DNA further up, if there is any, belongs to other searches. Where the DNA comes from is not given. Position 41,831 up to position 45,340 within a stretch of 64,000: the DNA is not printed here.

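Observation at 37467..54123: Candidate surface-protein locus: a 3153-aa LamG-rich T9SS protein with a coupled partner, an ASST-like lipoprotein, a C1 peptidase, a membrane AraC regulator and a CotH-like T9SS protein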

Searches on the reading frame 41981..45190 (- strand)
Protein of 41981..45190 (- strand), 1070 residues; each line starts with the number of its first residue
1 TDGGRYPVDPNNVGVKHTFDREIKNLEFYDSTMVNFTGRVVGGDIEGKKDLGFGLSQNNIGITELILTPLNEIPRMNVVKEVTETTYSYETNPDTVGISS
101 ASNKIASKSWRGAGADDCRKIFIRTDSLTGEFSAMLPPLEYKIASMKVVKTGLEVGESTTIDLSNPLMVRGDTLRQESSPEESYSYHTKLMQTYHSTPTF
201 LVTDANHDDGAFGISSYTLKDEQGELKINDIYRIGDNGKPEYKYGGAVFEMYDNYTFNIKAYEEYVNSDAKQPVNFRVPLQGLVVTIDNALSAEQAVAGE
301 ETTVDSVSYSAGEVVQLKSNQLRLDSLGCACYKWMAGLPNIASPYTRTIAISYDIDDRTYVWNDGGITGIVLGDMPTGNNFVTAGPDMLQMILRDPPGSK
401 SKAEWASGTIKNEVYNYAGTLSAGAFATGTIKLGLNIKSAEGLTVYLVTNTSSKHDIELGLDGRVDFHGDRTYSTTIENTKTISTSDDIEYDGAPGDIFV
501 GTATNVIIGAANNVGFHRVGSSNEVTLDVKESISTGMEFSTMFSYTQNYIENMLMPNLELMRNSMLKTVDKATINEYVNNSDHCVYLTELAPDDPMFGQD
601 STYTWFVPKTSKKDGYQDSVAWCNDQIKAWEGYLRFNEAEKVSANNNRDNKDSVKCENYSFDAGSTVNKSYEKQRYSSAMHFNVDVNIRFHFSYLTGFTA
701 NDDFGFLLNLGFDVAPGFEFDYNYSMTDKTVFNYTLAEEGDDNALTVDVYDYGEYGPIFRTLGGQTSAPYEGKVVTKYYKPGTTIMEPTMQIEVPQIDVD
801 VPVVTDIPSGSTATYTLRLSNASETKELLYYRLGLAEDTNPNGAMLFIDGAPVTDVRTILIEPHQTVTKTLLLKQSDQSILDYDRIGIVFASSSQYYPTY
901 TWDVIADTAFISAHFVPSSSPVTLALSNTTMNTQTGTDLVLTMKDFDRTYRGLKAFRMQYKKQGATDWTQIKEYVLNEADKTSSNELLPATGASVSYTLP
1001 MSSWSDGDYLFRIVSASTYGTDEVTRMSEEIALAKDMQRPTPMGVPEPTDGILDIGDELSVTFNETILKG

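Call 49: predict_structure(alignment_id=A2)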
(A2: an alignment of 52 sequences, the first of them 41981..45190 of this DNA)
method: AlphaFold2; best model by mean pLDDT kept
length: 1070 residues; sequences in the alignment: 52
mean_pLDDT: 73.1   pTM: 0.41
mean pLDDT of the five models: 73.1, 72.4, 70.2, 68.9, 68.8
residues with pLDDT >= 90: 143; 70-90: 587; 50-70: 152; < 50: 188
segments of 3 or more residues with pLDDT < 50: 1-16, 379-383, 412-446, 448-480, 505-508, 534-540, 676-720, 900-902, 1041-1070
pLDDT, mean of each block of 10 residues (from residue 1): 35 48 51 85 87 89 93 79 74 87 88 88 93 91 93 91 84 69 86 88 86 88 84 88 91 87 89 86 89 81 79 83 87 87 88 82 84 70 56 74 67 45 37 37 44 31 33 35 64 71 53 83 84 50 72 77 84 85 84 81 81 64 82 86 83 80 75 53 35 39 42 44 56 73 71 75 56 73 67 78 79 88 70 79 84 78 82 82 85 57 69 78 85 79 83 85 86 87 84 84 85 83 79 70 40 37 35
secondary structure, 60 per line:
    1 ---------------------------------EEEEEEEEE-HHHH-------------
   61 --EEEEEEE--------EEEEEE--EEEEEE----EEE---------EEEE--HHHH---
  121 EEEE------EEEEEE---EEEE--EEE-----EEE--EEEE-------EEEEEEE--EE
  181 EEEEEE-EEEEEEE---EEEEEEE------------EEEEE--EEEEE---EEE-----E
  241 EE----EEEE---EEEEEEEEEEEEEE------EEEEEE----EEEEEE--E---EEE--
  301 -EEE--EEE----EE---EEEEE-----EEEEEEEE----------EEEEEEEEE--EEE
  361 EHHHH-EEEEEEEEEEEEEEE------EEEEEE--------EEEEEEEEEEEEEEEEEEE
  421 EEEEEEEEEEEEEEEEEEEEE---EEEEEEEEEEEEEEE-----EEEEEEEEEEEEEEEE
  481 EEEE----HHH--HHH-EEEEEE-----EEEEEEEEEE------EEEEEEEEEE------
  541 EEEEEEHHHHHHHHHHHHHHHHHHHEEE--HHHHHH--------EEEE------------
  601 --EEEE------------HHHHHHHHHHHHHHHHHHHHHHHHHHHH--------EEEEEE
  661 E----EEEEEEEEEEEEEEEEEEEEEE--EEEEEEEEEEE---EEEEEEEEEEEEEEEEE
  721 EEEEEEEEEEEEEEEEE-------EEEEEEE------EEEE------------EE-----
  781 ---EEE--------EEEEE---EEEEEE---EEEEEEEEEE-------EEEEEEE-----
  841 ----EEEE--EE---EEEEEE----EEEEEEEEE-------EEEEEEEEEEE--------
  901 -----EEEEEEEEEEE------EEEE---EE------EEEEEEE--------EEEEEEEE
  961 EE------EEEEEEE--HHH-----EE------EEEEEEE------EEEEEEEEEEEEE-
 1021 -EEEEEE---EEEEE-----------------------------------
elements in order (helices of 4 or more, strands of 3 or more residues): E34-42 H44-47 E63-69 E78-83 E86-91 E96-98 E108-111 H114-117 E121-124 E131-136 E140-143 E146-148 E154-156 E159-162 E170-176 E179-186 E188-194 E198-204 E217-221 E224-228 E232-234 E240-242 E247-250 E254-267 E274-279 E284-289 E296-298 E302-304 E307-309 E319-323 E329-336 E347-355 E358-361 H362-365 E367-381 E388-393 E402-441 E445-459 E465-484 E498-503 E509-518 E525-534 E541-546 H547-565 E566-568 H571-576 E585-588 E603-606 H619-646 E655-661 E666-687 E690-700 E704-737 E745-751 E758-761 E784-786 E795-799 E803-808 E812-821 E829-835 E845-848 E856-861 E866-874 E882-892 E906-916 E923-926 E938-944 E953-962 E969-975 E994-1000 E1007-1019 E1022-1027 E1031-1035

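Call 51: fold_search(model_id=the predicted structure, library=pdb)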
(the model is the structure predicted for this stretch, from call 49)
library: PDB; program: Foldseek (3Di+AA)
matches with E <= 10: 1735; with E <= 0.001: 250
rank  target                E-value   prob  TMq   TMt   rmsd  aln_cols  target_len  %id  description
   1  9ijj_h                5.5e-12  1.00  0.11  0.09  40.9      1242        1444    6  In situ structure of the central apparatus in mouse sperm axoneme. (released 2025-06-04)
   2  4ziq                  3.9e-10  1.00  0.09  0.07  37.9      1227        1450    9  Crystal structure of trypsin activated alpha-2-macroglobulin from Escherichia coli. (released 2015-06-10)
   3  7q60                  8.7e-10  1.00  0.12  0.11  49.6      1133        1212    7  Structure of TEV cleaved A2ML1 (A2ML1-TE) (released 2022-04-20)
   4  7q62_B                2.8e-09  0.99  0.09  0.10  41.6      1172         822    8  Structure of TEV cleaved A2ML1 dimer (A2ML1-TT dimer) (released 2022-04-20)
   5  9u60_E                4.2e-09  1.00  0.11  0.08  48.0      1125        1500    8  C3 convertases zymogen C4b2 in loading state (released 2026-01-14)
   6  7q1y_A                5.0e-09  1.00  0.12  0.10  49.2      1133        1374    8  X-ray structure of human A2ML1 (released 2022-04-20)
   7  7s64_A                1.6e-08  0.99  0.09  0.07  43.3      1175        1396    8  Intermediate-form oocyte/egg Alpha-2-Macroglobulin (A2Moo) tetramer (released 2022-01-05)
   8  9u61_E                2.4e-08  1.00  0.11  0.08  47.5      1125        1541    7  CP/MBL pathways C3 convertase C4b2a and C3 complex (released 2026-01-14)
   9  9qk2_F                5.4e-08  1.00  0.10  0.14  43.9       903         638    7  Structure of the Complement classical and lectin pathway C3 convertase in complex with substrate C3 (released 2025-12-24)
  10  9ozi_A                5.9e-08  0.98  0.10  0.07  38.3      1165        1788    8  Cryo-EM structure of chicken ROS1 in apo-state. This is the complete map and model. (released 2026-02-25)
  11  6tav_C                6.5e-08  0.98  0.09  0.08  42.5      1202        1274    8  Crystal structure of endopeptidase-induced alpha2-macroglobulin (released 2021-05-12)
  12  7sqc_T0               6.8e-08  1.00  0.10  0.18  26.6       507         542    9  Ciliary C1 central pair apparatus isolated from Chlamydomonas reinhardtii (released 2022-04-13)
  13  8cml_E                6.8e-08  1.00  0.09  0.15  37.4       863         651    8  Cryo-EM structure of complement C5 in complex with nanobodies UNbC5-1 and UNbC5-2 (released 2023-09-27)
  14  8uin_A                7.2e-08  1.00  0.09  0.14  50.3      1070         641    7  Structure of the C3bBb-albicin complex (released 2024-05-08)
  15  8uh2_A                7.9e-08  1.00  0.10  0.14  42.3       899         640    8  Complex of C3b with the inhibitor albicin (released 2024-05-08)
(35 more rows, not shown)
